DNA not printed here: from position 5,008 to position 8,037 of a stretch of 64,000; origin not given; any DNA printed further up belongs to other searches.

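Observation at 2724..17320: Thirteen-gene, tightly coupled operon combining an Opp-type binding protein with sugar-type and amino-acid-type enzymes; I cannot assign it to any named pathway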

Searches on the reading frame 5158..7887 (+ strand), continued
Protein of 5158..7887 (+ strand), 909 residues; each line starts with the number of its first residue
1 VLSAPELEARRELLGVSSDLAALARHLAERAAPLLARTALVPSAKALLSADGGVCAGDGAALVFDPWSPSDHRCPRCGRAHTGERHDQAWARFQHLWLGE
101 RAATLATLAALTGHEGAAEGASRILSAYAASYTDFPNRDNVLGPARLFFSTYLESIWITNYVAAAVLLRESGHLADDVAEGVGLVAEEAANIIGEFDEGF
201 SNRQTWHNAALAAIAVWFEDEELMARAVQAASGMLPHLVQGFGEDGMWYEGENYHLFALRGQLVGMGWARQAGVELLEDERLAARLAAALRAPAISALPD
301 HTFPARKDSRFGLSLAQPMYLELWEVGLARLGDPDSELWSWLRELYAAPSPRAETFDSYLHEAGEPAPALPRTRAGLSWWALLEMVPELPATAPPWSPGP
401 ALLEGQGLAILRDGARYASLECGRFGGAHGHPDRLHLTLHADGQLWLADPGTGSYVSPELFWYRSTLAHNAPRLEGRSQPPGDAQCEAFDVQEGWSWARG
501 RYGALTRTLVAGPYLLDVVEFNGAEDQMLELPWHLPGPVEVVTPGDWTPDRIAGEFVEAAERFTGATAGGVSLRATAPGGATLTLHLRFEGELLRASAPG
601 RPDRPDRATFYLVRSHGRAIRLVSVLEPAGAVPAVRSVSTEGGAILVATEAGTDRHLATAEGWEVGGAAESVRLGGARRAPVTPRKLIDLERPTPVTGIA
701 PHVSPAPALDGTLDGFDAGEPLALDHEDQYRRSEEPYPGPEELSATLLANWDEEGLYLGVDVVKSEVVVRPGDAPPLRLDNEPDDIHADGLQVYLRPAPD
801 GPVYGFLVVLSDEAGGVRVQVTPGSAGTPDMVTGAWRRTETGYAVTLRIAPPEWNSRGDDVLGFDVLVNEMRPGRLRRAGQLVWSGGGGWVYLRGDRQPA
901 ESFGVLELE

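Call 97: find_encoding_contigs(protein=P0246, flank=10000, max_places=2)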
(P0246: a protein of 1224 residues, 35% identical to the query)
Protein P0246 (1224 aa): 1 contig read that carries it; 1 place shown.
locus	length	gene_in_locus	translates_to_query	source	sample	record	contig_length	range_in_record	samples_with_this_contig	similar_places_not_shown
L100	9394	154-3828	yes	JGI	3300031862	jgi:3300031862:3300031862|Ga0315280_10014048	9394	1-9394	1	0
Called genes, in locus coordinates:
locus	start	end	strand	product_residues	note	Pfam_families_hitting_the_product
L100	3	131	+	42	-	?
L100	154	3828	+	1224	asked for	PF05426:Alginate_lyase, PF07940:Hepar_II_III_C, PF06452:CBM9_1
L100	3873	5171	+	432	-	PF04734:Ceramidase_alk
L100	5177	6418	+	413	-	PF00155:Aminotran_1_2, PF01041:DegT_DnrJ_EryC1, PF01212:Beta_elim_lyase (weak)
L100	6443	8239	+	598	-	PF00474:SSF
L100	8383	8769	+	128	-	PF00166:Cpn10 (weak)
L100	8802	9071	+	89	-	-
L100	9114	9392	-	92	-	?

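Call 98: find_encoding_contigs(protein=P0223, flank=10000, max_places=2)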
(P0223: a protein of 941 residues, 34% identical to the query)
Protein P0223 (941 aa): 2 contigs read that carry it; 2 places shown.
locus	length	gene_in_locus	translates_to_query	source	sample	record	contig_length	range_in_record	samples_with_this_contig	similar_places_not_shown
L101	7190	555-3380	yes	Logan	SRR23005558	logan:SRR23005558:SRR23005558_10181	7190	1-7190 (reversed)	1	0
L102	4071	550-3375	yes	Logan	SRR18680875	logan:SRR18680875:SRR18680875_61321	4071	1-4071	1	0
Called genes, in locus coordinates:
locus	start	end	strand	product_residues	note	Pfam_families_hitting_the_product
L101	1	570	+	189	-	?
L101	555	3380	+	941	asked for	PF05426:Alginate_lyase (weak), PF07940:Hepar_II_III_C, PF06452:CBM9_1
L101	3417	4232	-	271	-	PF00950:ABC-3, PF01032:FecCD (weak)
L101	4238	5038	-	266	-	PF00005:ABC_tran, PF13304:AAA_21 (faint)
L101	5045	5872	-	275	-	PF01297:ZnuA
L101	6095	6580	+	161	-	PF01475:FUR, PF12840:HTH_20 (weak)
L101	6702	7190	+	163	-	?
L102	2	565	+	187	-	?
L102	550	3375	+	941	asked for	PF05426:Alginate_lyase (weak), PF07940:Hepar_II_III_C, PF06452:CBM9_1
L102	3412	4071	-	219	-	?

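Call 103: find_related_loci(query=P0214, collection=metagenome_contigs, flank=10000)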
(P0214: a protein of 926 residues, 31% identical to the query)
Query P0214 (926 aa) in metagenome_contigs; peptide patterns used: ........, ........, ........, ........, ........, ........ (x = any residue, [..] = any of these).
50 stretches matched a pattern, but none encodes a relative of the query by tblastn (E <= 1e-3).

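Call 105: find_related_loci(query=A3, collection=metagenome_contigs, flank=10000)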
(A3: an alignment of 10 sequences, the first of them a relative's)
Query A3 (926 aa) in metagenome_contigs; peptide patterns used: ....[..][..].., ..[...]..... (x = any residue, [..] = any of these).
600 stretches matched a pattern (row limit reached: there are more); 562 encode a relative of the query (tblastn E <= 1e-3); the best 80 are kept; 80 distinct loci.
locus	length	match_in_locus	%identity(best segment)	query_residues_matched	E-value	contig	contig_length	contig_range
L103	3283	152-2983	45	1-925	0e+0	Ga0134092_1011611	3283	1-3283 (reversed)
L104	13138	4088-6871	46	1-925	0e+0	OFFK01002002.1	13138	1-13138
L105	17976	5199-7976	47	1-925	0e+0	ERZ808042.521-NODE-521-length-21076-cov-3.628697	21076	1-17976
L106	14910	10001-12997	41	1-923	0e+0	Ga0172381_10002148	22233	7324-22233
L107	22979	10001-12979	38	1-925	0e+0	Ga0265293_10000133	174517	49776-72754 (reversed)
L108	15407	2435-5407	37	1-925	0e+0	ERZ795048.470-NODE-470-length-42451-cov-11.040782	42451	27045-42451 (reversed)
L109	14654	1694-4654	43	1-923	0e+0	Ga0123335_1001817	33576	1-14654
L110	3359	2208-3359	56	1-383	3e-152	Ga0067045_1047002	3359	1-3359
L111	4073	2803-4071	48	1-424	6e-138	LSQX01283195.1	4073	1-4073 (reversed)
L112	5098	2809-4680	38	6-654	5e-127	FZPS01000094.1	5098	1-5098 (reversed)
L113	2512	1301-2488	47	1-397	8e-117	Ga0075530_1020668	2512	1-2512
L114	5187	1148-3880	31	3-925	6e-106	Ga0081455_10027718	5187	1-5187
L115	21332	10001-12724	29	9-925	1e-103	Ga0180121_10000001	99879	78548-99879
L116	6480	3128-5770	30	32-917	4e-101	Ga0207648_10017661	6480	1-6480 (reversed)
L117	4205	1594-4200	30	30-925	2e-100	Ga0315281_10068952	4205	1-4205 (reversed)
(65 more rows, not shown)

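Call 108: search_protein_families(library=pfam, proteins=[L105:90-1250:+, L105:1263-2534:+, L105:2507-3361:+, L105:3346-4143:+, L105:4159-5187:+, L105:8323-9960:+, L105:10034-11983:+, L105:12074-13363:+, L105:13341-14372:+, L105:14440-15456:+], max_evalue=0.0001)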
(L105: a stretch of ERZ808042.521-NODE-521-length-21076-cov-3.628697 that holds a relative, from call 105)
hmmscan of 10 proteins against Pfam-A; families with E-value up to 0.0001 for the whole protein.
L105:90-1250:+ (386 aa): 2 families
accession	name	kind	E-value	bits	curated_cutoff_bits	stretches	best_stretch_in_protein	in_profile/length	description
PF07748.19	Glyco_hydro_38C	-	1.2e-15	58.8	25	1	40-232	1-200/206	Glycosyl hydrolases family 38 C-terminal domain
PF17677.7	Glyco_hydro38C2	-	5.1e-06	27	22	0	315-362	4-70/72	Glycosyl hydrolases family 38 C-terminal beta sandwich domain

L105:1263-2534:+ (423 aa): 4 families
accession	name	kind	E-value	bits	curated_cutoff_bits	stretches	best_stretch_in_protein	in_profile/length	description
PF01041.23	DegT_DnrJ_EryC1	-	5.6e-76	256.5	19.8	1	56-415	25-359/360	DegT/DnrJ/EryC1/StrS aminotransferase family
PF00155.27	Aminotran_1_2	-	4.1e-09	36.5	19.7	1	58-177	45-187/361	Aminotransferase class I and II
PF01212.27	Beta_elim_lyase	-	7e-06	26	27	1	57-230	34-224/288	Beta-eliminating lyase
PF01276.26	OKR_DC_1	-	3.9e-05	23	27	1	54-128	65-139/417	Orn/Lys/Arg decarboxylase, major domain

L105:2507-3361:+ (284 aa): 1 family
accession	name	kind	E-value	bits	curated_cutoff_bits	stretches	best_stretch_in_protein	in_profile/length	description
PF04909.20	Amidohydro_2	-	4.8e-12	46.7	26.4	1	58-264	44-282/289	Amidohydrolase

L105:3346-4143:+ (265 aa): 2 families
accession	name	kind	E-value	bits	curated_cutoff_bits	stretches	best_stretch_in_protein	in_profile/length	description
PF04909.20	Amidohydro_2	-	2.1e-29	103.6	26.4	1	19-255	1-282/289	Amidohydrolase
PF01026.27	TatD_DNase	-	2.5e-07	30.8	27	1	19-236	1-214/253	TatD related DNase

L105:4159-5187:+ (342 aa): 3 families
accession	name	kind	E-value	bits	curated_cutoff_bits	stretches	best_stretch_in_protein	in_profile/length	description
PF22725.1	GFO_IDH_MocA_C3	-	1.1e-17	64.7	27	1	135-260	2-124/124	GFO/IDH/MocA C-terminal domain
PF01408.29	GFO_IDH_MocA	-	4.1e-12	47.3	24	1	53-122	47-115/120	Oxidoreductase family, NAD-binding Rossmann fold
PF02894.22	GFO_IDH_MocA_C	-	7.2e-10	39.5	22.9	1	138-323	1-212/218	Oxidoreductase family, C-terminal alpha/beta domain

L105:8323-9960:+ (545 aa): 0 families

L105:10034-11983:+ (649 aa): 7 families
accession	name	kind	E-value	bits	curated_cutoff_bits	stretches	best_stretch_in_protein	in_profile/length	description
PF03808.19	Glyco_tran_WecG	-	3.2e-60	203.2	27.4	1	64-233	1-168/168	Glycosyl transferase WecG/TagA/CpsF family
PF00534.26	Glycos_transf_1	-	2.1e-26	92.9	26.4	1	472-622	13-168/172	Glycosyl transferases group 1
PF13439.12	Glyco_transf_4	-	2.6e-24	86.6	28.5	1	287-455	2-167/170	Glycosyltransferase Family 4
PF13692.12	Glyco_trans_1_4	-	1.9e-23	83.7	27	1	477-611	4-141/142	Glycosyl transferases group 1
PF13579.12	Glyco_trans_4_4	-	7e-17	62.6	29.7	1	287-453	1-158/158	Glycosyl transferase 4-like domain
PF09314.17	DUF1972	-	1.8e-11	44.4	25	1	275-451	5-182/186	Domain of unknown function (DUF1972)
PF20706.3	GT4-conflict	-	5.1e-05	22.9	26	0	474-579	197-312/385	Family 4 Glycosyltransferase in conflict systems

L105:12074-13363:+ (429 aa): 5 families
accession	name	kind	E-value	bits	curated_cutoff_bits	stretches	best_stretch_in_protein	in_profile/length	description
PF13692.12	Glyco_trans_1_4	-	1.5e-23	84.1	27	1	262-392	3-142/142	Glycosyl transferases group 1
PF00534.26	Glycos_transf_1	-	2.8e-22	79.5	26.4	1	261-402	16-168/172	Glycosyl transferases group 1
PF13439.12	Glyco_transf_4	-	3.2e-19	70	28.5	1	15-228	2-169/170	Glycosyltransferase Family 4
PF13579.12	Glyco_trans_4_4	-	1.5e-11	45.3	29.7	1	15-223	1-157/158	Glycosyl transferase 4-like domain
PF13524.12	Glyco_trans_1_2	-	8.5e-09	35.9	25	1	278-401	5-123/144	Glycosyl transferase-like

L105:13341-14372:+ (343 aa): 1 family
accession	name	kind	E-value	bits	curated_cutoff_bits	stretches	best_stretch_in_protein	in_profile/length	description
PF01757.29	Acyl_transf_3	-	1.5e-24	87.2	31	1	8-332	2-325/326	Acyltransferase domain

L105:14440-15456:+ (338 aa): 2 families
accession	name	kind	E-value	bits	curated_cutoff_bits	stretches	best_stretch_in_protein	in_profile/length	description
PF04055.27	Radical_SAM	-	2.1e-13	51.2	29.5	1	16-154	1-152/166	Radical SAM superfamily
PF13186.11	SPASM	-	2e-09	38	21.5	1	240-298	1-66/67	Iron-sulfur cluster-binding domain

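Call 109: search_protein_families(library=pfam, proteins=[L107:1465-2724:+, L107:2771-3721:+, L107:3693-4316:+, L107:5028-6077:+, L107:8467-9903:-, L107:12993-14210:+, L107:14350-17211:-, L107:17393-19021:-, L107:19094-21871:-], max_evalue=0.0001)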
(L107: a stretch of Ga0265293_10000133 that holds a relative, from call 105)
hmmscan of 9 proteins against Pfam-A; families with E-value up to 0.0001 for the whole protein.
L107:1465-2724:+ (419 aa): 2 families
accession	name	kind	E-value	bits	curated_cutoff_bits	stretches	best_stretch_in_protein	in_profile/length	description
PF11700.14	ATG22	-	6.2e-53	180.6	24.1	2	137-406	188-472/482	Vacuole effluxer Atg22 like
PF07690.21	MFS_1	-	2.7e-24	86.2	33.4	2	56-317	37-289/347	Major Facilitator Superfamily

L107:2771-3721:+ (316 aa): 3 families
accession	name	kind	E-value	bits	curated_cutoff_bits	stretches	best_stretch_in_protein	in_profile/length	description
PF00753.33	Lactamase_B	-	7.6e-19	68.8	22.7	1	61-253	2-192/196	Metallo-beta-lactamase superfamily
PF16661.11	Lactamase_B_6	-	9e-07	28.9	27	1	71-132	3-66/193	Metallo-beta-lactamase superfamily domain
PF12706.13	Lactamase_B_2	-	9.7e-07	29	27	1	75-208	1-144/200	Beta-lactamase superfamily domain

L107:3693-4316:+ (207 aa): 1 family
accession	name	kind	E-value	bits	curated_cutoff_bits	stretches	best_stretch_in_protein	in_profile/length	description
PF04199.19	Cyclase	-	9.2e-24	84.7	23.1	1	3-147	1-141/142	Putative cyclase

L107:5028-6077:+ (349 aa): 3 families
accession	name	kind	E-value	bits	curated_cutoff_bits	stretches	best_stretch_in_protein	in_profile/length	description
PF22725.1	GFO_IDH_MocA_C3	-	4.2e-26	91.8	27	1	129-245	2-123/124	GFO/IDH/MocA C-terminal domain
PF01408.29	GFO_IDH_MocA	-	7.1e-25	88.5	24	1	4-118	2-118/120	Oxidoreductase family, NAD-binding Rossmann fold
PF02894.22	GFO_IDH_MocA_C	-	3.2e-17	63.5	22.9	1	132-345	1-216/218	Oxidoreductase family, C-terminal alpha/beta domain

L107:8467-9903:- (478 aa): 2 families
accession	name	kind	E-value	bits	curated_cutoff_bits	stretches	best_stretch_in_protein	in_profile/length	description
PF14286.12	DHHW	-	3.7e-39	135.5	25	1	57-427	1-385/385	DHHW protein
PF16822.11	ALGX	-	1.3e-05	25.5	26.5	1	267-305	93-134/268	SGNH hydrolase-like domain, acetyltransferase AlgX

L107:12993-14210:+ (405 aa): 2 families
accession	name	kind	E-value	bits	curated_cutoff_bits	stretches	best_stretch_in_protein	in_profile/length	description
PF13088.12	BNR_2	-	3.5e-09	36.9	31.4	1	50-334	20-242/277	BNR repeat-like domain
PF02012.26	BNR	-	2.6e-05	24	27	0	269-279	2-12/12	BNR/Asp-box repeat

L107:14350-17211:- (953 aa): 5 families
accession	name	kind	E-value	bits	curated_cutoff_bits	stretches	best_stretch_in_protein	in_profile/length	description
PF01074.27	Glyco_hydro_38N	-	1.6e-51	175.7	25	1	97-346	2-258/270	Glycosyl hydrolases family 38 N-terminal domain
PF09261.16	Alpha-mann_mid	-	5.3e-20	71.7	31.1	1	357-451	3-96/96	Alpha mannosidase middle domain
PF07748.19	Glyco_hydro_38C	-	4.4e-13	50.4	25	1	600-808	1-206/206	Glycosyl hydrolases family 38 C-terminal domain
PF17677.7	Glyco_hydro38C2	-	2.1e-06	28.2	22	1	871-929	3-55/72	Glycosyl hydrolases family 38 C-terminal beta sandwich domain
PF21260.3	Laman-like_dom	-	1.4e-05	25.7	27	1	552-573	25-46/47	Lysosomal alpha-mannosidase-like, central domain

L107:17393-19021:- (542 aa): 5 families
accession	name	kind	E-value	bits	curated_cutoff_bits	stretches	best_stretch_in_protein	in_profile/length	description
PF03747.19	ADP_ribosyl_GH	-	3.7e-44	152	26.2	1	192-499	1-287/287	ADP-ribosylglycohydrolase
PF01381.28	HTH_3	-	3.6e-17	62.6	23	1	13-67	1-55/55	Helix-turn-helix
PF12844.13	HTH_19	-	2e-11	44.1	30.2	1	11-68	2-59/64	Helix-turn-helix domain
PF13560.12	HTH_31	-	1.3e-06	29.1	27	1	15-65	8-59/64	Helix-turn-helix domain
PF13443.12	HTH_26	-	6.6e-05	23.5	22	0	13-63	2-53/63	Cro/C1-type HTH DNA-binding domain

L107:19094-21871:- (925 aa): 0 families
